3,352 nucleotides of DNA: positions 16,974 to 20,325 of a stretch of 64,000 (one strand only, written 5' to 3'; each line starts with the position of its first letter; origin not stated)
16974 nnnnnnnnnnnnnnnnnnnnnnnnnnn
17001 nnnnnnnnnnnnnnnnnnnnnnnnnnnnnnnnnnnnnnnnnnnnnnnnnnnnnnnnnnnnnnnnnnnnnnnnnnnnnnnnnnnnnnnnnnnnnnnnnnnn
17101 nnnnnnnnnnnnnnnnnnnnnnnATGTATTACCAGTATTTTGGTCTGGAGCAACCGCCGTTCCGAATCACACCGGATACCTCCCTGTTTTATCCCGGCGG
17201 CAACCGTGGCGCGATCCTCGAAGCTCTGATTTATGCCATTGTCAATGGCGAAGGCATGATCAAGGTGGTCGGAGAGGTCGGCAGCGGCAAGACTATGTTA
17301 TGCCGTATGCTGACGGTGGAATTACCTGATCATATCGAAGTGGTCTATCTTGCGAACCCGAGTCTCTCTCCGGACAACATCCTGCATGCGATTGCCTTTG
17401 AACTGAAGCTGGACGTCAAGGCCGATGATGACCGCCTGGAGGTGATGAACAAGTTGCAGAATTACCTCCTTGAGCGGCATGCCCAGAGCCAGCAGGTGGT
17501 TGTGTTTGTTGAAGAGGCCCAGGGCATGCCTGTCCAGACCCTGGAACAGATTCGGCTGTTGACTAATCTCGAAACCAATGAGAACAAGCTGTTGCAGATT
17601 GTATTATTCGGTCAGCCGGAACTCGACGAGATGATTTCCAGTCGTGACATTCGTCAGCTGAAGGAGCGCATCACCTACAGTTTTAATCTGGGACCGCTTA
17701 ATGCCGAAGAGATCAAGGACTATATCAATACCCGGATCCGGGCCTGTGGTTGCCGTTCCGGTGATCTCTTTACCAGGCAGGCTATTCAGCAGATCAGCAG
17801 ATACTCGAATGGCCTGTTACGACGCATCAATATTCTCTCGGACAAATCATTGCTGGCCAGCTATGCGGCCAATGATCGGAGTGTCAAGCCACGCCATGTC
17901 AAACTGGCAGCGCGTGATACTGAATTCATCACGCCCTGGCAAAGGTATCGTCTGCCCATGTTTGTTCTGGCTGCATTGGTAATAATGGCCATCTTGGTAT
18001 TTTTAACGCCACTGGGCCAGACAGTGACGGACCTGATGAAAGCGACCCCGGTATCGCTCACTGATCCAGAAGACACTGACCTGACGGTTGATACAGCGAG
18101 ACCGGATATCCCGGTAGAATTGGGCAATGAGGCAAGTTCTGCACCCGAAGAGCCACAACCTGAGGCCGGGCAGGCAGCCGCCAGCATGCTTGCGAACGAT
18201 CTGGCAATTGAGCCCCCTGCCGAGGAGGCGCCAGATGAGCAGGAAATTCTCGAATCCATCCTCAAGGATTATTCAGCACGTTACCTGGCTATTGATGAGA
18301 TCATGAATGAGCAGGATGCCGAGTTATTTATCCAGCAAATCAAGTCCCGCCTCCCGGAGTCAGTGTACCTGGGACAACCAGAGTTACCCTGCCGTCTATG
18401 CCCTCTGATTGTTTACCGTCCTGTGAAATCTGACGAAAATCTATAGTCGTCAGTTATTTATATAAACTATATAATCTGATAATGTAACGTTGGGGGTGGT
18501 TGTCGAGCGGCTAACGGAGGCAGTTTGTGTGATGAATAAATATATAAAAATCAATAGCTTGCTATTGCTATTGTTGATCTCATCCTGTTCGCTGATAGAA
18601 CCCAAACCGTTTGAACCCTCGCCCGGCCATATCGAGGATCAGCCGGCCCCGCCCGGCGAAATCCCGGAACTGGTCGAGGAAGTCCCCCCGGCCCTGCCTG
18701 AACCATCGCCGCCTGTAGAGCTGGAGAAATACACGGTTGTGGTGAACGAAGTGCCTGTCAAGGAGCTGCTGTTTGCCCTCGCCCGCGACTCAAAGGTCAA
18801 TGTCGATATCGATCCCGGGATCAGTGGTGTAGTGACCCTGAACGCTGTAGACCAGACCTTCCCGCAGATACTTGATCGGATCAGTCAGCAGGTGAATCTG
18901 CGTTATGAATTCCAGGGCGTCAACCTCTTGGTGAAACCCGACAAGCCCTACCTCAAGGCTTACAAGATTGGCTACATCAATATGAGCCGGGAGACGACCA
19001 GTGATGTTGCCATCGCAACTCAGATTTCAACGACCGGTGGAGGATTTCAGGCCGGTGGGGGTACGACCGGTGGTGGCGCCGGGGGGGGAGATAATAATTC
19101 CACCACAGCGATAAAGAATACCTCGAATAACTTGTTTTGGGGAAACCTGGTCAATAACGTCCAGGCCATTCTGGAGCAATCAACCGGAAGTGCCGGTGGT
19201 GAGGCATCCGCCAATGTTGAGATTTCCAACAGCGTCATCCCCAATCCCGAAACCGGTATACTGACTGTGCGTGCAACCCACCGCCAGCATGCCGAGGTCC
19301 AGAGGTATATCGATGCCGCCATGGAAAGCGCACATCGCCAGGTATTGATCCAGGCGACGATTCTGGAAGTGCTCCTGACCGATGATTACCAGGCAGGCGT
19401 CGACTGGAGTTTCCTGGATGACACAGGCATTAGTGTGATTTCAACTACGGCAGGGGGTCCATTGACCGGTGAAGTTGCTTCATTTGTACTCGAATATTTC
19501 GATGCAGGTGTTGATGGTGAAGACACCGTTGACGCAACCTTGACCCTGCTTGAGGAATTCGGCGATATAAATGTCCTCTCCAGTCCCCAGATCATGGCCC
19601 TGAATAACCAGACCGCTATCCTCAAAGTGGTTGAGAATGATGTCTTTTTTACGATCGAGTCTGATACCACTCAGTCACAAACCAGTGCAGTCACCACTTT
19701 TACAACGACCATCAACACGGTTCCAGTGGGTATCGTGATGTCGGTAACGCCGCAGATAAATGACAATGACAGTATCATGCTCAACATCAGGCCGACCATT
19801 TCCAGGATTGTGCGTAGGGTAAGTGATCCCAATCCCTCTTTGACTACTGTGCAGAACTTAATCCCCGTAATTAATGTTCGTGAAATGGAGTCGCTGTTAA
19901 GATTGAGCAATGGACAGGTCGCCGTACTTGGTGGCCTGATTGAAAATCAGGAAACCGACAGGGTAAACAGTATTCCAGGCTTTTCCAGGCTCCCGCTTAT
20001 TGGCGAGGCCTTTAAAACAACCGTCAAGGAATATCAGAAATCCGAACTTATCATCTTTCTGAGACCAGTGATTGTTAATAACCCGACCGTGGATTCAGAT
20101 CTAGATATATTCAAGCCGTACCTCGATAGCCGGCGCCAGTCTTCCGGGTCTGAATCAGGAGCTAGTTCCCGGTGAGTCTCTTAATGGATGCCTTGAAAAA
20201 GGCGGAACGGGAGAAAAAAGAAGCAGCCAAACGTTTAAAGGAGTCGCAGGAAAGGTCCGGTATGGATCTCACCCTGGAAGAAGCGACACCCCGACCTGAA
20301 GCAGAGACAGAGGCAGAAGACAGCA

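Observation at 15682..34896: Non-canonical MSHA-like type IV pilus locus led by a sigma-54 response regulator, with permuted gene order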

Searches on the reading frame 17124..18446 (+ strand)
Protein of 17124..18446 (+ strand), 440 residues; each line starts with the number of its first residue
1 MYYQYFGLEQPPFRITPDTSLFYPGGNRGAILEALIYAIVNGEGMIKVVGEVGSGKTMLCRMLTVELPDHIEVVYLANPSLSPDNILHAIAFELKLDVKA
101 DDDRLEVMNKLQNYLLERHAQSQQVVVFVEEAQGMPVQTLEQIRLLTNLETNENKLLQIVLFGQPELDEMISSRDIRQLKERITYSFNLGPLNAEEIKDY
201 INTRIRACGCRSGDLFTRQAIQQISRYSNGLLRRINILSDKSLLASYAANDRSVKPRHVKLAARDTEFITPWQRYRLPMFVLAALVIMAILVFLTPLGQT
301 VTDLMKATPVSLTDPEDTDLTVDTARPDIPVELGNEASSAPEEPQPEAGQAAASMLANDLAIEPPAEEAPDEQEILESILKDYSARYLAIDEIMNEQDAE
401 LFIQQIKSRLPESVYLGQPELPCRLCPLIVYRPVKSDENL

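Call 3: search_protein_families(library=pfam, proteins=[window:17124-18446:+], max_evalue=0.01)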
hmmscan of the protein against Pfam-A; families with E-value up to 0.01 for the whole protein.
window:17124-18446:+ (440 aa): 7 families
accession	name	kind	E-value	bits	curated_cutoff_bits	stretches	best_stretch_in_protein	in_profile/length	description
PF13401.12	AAA_22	-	3.9e-28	98.8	27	1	42-171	4-130/130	AAA domain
PF13191.12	AAA_16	-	9.1e-06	26.7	32.6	1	32-153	12-162/167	AAA ATPase domain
PF13173.12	AAA_14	-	5.7e-05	23.6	27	0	371-409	47-87/129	AAA domain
PF20703.3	nSTAND1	-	0.00069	19.8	27.1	1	28-226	19-221/379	Novel STAND NTPase 1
PF20720.3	nSTAND3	-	0.00081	19.6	27.2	1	39-79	13-54/155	Novel STAND NTPase 3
PF14532.12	Sigma54_activ_2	-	0.0058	17.3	25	0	48-183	26-128/138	Sigma-54 interaction domain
PF00004.35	AAA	-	0.01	16.8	21.2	0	48-139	3-73/131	ATPase family associated with various cellular activities (AAA)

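Call 5: search_protein_families(library=ncbifam, proteins=[window:17124-18446:+], max_evalue=0.01)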
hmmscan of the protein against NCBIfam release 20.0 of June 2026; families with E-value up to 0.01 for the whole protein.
window:17124-18446:+ (440 aa): 2 families
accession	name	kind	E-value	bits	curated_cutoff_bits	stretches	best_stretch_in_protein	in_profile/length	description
TIGR03015.1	pepcterm_ATPase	hypoth_equivalog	7.9e-62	209.1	324.5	1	1-261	1-261/269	XrtA/PEP-CTERM system-associated ATPase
NF050039.1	sacti_exp_GggC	equivalog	0.0043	16.3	750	1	30-105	330-404/511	streptosactin export ABC transporter GggC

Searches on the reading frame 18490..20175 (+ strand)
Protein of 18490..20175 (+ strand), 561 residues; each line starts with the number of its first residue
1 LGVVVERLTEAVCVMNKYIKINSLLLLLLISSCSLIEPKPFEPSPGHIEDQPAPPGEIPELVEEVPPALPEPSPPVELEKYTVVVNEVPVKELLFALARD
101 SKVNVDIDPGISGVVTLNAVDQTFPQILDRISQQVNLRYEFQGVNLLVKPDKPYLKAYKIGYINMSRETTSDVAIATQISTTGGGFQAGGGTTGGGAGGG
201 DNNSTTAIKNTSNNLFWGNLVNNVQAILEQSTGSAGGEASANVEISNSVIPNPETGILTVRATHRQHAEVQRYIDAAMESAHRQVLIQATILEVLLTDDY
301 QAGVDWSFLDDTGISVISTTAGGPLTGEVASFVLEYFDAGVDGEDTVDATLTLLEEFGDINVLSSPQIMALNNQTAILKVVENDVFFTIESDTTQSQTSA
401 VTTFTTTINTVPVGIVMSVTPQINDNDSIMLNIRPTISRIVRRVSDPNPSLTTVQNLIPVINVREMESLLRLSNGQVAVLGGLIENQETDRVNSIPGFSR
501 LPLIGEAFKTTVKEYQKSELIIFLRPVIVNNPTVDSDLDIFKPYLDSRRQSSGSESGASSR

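Call 3: search_protein_families(library=pfam, proteins=[window:18490-20175:+], max_evalue=0.01)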
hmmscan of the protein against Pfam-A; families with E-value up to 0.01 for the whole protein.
window:18490-20175:+ (561 aa): 3 families
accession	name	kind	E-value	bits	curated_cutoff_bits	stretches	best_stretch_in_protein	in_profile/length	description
PF00263.26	Secretin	-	2e-40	138.6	27.5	1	354-529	2-168/169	Bacterial type II and III secretion system protein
PF07655.18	Secretin_N_2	-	4.7e-06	27.5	23.4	1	157-234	3-83/91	Secretin N-terminal domain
PF07660.19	STN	-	0.0009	19.5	28.4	1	104-143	2-44/52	Secretin and TonB N terminus short domain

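Call 5: search_protein_families(library=ncbifam, proteins=[window:18490-20175:+], max_evalue=0.01)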
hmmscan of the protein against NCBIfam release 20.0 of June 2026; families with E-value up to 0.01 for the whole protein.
window:18490-20175:+ (561 aa): 9 families
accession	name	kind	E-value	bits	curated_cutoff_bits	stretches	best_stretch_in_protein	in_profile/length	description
TIGR02519.1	pilus_MshL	equivalog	1e-78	264.3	250.2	1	250-529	2-290/290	pilus (MSHA type) biogenesis protein MshL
TIGR02517.1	type_II_gspD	equivalog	4.5e-44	150.9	351.35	1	221-533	301-594/600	type II secretion system secretin GspD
TIGR02515.1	IV_pilus_PilQ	subfamily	2.5e-34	119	284.35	3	342-530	256-428/428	type IV pilus secretin PilQ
TIGR02516.1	type_III_yscC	equivalog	5.2e-30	104.4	238.45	1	230-530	181-462/463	type III secretion system outer membrane ring subunit SctC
NF010083.0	PRK13568.1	equivalog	1.1e-25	90.2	554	2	247-530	152-418/419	DNA uptake porin HofQ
TIGR02520.1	pilus_B_mal_scr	equivalog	5.5e-23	81.3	287.65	1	155-490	160-479/513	PilN family type IVB pilus formation outer membrane protein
NF007851.2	PRK10560.1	exception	9.4e-18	64.2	598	2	254-530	151-410/412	DNA uptake porin HofQ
NF011873.0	PRK15346.1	equivalog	3e-16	59.2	524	1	251-524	240-488/499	EscC/YscC/HrcC family type III secretion system outer membrane ring protein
NF042912.1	Amuc_1098_fam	equivalog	1.4e-15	56.4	750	2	393-529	643-796/805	Amuc_1098 family type IV pilus outer membrane protein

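Call 42: search_solved_structures(query=window:18490-20175:+, max_evalue=0.00001)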
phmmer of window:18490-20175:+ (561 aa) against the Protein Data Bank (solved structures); distinct sequences matched with E-value up to 0.00001: 21.
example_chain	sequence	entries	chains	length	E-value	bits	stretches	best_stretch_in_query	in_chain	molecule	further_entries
5wln_G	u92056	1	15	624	2.1e-22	82.9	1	231-532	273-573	Type II secretion system protein D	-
6i1x_A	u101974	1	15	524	7.4e-22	81.1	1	235-542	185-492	Type II secretion system protein D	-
6hcg_A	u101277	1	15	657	4.6e-19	71.9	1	251-531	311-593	Type II secretion system protein D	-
5wq7_A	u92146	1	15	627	7e-19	71.3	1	223-540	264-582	Putative type II secretion system protein D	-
5w68_A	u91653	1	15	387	9.9e-17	64.2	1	350-531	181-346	Putative type II secretion protein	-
5wq9_A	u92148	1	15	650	1.4e-16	63.7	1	353-532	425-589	Type II secretion system protein D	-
6i1y_A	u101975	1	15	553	2.1e-16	63.1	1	352-532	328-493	General secretion pathway protein GspD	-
5zdh_A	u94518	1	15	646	2.4e-16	62.9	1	351-531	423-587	Type II secretion system protein D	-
5wq8_A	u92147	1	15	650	2.6e-16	62.8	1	353-532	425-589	Type II secretion system protein D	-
9k8v_A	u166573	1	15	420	6.1e-16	61.6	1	353-532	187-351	General secretion pathway protein D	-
3jc8_Qa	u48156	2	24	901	5.9e-13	51.7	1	342-535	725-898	PilQ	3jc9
6ve2_A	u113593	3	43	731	1e-12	50.9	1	347-534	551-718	Fimbrial assembly protein PilQ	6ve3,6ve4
9x0w_A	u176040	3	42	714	1.2e-12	50.7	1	347-534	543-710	Fimbrial assembly protein PilQ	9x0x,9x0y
9u5s_A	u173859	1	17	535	2.7e-12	49.6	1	187-511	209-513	Outer membrane lipoprotein BfpB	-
6w6m_A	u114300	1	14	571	1.2e-11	47.4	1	344-529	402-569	Type IV pilus secretin PilQ family protein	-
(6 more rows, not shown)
